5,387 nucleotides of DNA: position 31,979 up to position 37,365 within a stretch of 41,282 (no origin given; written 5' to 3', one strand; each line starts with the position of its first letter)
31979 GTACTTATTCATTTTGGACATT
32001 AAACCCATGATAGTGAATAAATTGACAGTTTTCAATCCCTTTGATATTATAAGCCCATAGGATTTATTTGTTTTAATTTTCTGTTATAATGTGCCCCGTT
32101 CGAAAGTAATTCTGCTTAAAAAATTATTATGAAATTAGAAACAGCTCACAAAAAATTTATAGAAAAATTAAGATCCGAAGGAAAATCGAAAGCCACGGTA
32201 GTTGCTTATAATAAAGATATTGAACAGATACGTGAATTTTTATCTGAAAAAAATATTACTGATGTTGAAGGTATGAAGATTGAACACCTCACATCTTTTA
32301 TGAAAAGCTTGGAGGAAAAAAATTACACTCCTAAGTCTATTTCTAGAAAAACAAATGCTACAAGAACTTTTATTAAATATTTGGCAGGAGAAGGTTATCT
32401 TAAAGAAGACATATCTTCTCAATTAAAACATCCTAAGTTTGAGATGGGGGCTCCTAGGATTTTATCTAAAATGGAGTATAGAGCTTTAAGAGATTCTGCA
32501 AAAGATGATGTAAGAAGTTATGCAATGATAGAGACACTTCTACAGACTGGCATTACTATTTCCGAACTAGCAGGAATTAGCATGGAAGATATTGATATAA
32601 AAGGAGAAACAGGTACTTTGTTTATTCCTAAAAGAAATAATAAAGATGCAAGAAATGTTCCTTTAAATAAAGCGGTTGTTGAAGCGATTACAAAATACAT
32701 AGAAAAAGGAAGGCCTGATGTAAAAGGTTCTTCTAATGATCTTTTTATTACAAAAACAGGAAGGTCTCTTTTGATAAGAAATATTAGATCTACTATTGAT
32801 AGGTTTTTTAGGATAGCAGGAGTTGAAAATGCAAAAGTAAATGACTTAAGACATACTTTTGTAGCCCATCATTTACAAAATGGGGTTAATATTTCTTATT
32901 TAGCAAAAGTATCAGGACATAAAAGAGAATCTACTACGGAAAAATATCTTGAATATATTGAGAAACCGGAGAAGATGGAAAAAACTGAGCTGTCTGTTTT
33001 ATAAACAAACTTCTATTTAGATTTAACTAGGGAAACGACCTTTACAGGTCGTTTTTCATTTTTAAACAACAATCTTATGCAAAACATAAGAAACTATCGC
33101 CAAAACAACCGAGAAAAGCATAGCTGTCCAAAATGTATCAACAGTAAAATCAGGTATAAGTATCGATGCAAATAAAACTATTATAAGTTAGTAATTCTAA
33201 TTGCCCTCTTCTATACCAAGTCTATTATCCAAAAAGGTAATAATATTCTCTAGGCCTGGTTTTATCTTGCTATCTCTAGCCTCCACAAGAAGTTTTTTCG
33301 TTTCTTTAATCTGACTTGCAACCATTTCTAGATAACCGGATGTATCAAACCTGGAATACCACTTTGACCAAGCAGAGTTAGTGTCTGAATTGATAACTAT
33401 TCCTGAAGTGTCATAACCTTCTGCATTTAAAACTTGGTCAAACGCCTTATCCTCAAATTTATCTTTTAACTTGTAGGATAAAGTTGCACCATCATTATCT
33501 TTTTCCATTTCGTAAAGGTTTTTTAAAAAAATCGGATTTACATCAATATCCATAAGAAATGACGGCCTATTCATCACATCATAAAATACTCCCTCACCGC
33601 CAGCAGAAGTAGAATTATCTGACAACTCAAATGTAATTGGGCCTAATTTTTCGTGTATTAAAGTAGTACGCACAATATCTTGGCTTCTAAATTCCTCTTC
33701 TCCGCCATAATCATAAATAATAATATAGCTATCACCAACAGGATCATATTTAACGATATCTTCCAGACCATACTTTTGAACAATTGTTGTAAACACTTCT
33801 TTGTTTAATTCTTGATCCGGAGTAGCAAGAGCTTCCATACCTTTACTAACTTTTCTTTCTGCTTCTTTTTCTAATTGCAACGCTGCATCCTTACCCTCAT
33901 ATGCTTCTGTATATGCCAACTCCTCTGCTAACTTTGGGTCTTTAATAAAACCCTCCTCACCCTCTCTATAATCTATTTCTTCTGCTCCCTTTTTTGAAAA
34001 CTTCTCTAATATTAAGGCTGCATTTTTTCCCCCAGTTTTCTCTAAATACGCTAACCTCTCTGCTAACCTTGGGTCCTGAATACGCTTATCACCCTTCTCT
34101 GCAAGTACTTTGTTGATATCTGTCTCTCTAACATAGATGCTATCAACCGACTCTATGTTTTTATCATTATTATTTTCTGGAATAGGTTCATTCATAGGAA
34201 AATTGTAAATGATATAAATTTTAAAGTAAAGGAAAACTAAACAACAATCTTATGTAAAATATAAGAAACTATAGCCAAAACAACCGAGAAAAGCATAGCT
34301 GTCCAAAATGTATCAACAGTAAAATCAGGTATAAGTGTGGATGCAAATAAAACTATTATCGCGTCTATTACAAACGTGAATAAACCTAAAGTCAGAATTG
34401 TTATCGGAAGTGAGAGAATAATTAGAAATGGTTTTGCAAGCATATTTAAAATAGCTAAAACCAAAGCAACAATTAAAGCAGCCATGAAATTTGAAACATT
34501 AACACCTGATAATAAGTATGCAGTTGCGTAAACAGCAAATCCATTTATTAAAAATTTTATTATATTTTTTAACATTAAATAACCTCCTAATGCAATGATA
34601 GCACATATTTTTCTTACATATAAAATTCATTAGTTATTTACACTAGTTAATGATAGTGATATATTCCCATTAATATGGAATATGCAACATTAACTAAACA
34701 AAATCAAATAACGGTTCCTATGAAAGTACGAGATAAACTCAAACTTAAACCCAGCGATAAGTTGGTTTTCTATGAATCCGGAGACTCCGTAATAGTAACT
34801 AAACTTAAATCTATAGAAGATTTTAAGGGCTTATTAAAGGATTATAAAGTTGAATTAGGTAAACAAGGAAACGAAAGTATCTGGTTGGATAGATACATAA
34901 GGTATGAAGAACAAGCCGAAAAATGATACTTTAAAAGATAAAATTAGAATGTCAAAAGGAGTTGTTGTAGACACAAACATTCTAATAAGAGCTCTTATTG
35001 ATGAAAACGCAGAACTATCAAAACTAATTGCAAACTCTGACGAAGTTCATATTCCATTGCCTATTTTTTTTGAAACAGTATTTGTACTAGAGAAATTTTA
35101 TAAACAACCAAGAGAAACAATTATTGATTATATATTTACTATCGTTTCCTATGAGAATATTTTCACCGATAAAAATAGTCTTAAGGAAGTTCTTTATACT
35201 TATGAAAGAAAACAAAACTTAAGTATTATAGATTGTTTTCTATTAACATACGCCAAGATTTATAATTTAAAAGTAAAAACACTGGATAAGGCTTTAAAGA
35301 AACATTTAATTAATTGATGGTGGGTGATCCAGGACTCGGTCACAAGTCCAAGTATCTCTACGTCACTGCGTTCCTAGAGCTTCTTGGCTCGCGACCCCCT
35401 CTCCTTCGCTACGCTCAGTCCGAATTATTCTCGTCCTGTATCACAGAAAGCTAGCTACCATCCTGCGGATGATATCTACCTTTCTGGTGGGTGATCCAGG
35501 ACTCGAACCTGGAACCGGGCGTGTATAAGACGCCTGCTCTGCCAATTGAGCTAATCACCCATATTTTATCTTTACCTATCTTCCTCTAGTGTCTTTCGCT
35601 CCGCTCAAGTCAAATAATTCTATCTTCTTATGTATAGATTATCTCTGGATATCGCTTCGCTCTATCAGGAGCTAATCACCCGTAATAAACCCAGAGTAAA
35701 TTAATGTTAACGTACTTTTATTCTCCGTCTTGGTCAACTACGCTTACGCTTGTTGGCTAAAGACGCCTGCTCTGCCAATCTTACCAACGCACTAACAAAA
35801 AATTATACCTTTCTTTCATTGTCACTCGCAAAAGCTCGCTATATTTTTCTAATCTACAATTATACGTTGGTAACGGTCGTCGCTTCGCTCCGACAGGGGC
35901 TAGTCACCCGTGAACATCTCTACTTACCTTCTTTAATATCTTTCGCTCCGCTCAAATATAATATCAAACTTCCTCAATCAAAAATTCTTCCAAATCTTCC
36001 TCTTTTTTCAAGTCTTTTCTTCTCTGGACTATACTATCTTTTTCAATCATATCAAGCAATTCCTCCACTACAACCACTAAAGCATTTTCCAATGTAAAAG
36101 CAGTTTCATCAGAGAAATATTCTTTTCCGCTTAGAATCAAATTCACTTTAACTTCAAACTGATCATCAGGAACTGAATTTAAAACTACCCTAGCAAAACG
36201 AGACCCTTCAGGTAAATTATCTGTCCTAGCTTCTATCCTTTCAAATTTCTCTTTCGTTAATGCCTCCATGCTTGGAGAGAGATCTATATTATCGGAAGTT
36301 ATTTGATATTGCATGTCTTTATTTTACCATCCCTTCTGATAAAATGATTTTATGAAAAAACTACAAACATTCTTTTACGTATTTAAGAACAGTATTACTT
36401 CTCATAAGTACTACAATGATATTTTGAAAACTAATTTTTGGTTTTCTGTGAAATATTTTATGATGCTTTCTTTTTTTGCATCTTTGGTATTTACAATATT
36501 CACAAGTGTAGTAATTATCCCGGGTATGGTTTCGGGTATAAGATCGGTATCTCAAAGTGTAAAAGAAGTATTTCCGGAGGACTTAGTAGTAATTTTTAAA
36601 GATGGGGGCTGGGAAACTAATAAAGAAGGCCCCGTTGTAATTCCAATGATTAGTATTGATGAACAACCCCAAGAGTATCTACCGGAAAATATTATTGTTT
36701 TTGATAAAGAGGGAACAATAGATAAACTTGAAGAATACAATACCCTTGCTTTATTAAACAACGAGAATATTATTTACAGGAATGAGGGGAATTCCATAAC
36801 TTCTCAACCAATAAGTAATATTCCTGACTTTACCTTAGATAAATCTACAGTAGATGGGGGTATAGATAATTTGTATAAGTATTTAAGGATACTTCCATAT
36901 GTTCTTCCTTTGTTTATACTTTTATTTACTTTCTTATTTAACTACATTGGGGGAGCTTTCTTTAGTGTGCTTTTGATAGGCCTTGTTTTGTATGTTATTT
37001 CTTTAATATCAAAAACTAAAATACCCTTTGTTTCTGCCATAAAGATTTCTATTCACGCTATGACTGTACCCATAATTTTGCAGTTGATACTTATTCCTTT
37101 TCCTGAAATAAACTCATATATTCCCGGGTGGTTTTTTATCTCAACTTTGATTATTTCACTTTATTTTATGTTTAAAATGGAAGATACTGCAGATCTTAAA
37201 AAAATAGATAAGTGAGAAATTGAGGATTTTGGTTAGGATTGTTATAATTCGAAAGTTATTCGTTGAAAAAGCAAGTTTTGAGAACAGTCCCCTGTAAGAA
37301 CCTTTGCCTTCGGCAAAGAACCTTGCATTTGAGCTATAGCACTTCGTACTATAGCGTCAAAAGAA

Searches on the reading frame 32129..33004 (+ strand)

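Call 9: search_protein_families(library=pfam, proteins=[window:32129-33004:+], max_evalue=0.001)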
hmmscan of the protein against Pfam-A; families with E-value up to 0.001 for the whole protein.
window:32129-33004:+ (291 aa): 4 families
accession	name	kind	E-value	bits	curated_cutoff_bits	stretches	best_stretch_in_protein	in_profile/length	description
PF00589.27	Phage_integrase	-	2.4e-26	93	27.1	1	113-275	4-167/172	Phage integrase family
PF02899.23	Phage_int_SAM_1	-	4e-14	53.1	22.3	1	9-89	3-83/83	Phage integrase, N-terminal SAM-like domain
PF13495.12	Phage_int_SAM_4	-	9.6e-10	39.2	27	1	8-88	3-81/85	Phage integrase, N-terminal SAM-like domain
PF13102.12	Phage_int_SAM_5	-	0.00019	22.2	22.3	1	8-95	7-92/98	Phage integrase SAM-like domain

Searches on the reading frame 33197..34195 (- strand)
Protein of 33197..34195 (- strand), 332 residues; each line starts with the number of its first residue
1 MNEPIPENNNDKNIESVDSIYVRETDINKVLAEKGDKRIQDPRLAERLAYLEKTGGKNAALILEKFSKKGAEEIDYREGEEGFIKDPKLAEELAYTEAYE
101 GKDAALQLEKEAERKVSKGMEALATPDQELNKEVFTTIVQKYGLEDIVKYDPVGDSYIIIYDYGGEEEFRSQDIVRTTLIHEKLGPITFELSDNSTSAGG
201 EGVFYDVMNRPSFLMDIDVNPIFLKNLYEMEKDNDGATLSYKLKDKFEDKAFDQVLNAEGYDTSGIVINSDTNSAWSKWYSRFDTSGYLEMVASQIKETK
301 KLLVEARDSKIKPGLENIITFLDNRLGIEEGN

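Call 9: search_protein_families(library=pfam, proteins=[window:33197-34195:-], max_evalue=0.001)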
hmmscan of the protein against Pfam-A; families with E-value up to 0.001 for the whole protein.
window:33197-34195:- (332 aa): 0 families

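Call 56: search_protein_families(library=pfam, proteins=[window:33197-34195:-], max_evalue=1)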
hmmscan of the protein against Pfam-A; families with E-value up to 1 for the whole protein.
window:33197-34195:- (332 aa): 2 families
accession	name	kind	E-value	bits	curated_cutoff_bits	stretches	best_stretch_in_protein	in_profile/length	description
PF23519.1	Microp_apicomplexa_10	-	0.13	12.9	27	1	267-324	34-90/94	Apicomplexa microprotein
PF21585.2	A-ATP_synth_H_N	-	0.89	10.1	27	1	84-112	9-37/46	Archaeal A-ATP synthase, subunit H, N-terminal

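Call 79: search_protein_families(library=ncbifam, proteins=[window:33197-34195:-], max_evalue=0.1)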
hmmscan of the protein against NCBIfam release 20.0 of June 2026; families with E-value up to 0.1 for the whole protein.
window:33197-34195:- (332 aa): 0 families

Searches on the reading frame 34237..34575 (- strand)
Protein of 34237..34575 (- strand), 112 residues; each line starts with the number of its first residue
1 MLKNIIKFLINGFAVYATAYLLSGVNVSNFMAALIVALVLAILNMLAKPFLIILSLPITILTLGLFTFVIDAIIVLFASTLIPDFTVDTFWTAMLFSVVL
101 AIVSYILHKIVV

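Call 9: search_protein_families(library=pfam, proteins=[window:34237-34575:-], max_evalue=0.001)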
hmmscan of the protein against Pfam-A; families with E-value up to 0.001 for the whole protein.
window:34237-34575:- (112 aa): 1 family
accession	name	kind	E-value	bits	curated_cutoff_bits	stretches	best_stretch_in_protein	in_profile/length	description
PF04020.18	Phage_holin_4_2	-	2.3e-30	105.7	28.8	1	3-106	2-105/105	Mycobacterial 4 TMS phage holin, superfamily IV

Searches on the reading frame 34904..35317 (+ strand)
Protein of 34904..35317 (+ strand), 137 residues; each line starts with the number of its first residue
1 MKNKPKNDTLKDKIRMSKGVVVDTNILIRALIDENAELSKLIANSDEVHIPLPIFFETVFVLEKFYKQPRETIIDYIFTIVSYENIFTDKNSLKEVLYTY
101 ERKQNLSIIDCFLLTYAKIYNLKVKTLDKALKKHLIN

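Call 9: search_protein_families(library=pfam, proteins=[window:34904-35317:+], max_evalue=0.001)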
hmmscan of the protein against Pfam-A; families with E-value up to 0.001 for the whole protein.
window:34904-35317:+ (137 aa): 2 families
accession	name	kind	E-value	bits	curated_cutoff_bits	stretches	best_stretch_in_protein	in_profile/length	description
PF01850.27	PIN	-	4e-12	47.2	23.6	1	20-133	1-116/120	PIN domain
PF16289.11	PIN_12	-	0.00035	21.5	32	0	54-107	1-56/172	PIN domain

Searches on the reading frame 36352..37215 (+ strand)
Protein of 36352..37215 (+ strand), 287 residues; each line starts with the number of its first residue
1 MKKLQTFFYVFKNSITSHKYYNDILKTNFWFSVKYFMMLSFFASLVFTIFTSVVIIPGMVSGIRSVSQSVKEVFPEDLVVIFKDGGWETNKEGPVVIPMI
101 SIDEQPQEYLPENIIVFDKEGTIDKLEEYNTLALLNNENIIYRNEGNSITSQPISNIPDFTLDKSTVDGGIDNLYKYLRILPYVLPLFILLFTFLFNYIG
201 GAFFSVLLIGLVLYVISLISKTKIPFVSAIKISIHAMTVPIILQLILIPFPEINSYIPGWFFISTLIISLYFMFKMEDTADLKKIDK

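Call 21: search_protein_families(library=pfam, proteins=[window:36352-37215:+], max_evalue=0.01)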
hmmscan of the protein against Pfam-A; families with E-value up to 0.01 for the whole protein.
window:36352-37215:+ (287 aa): 2 families
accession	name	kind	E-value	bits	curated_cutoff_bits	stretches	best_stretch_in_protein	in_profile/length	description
PF06691.16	DUF1189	-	1.3e-21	77.7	28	1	10-274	3-242/244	Protein of unknown function (DUF1189)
PF04893.22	Yip1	-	0.0091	16.3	28.6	1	184-274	52-141/173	Yip1 domain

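Call 79: search_protein_families(library=ncbifam, proteins=[window:36352-37215:+], max_evalue=0.1)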
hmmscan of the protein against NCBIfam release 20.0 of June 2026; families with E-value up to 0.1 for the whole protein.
window:36352-37215:+ (287 aa): 0 families
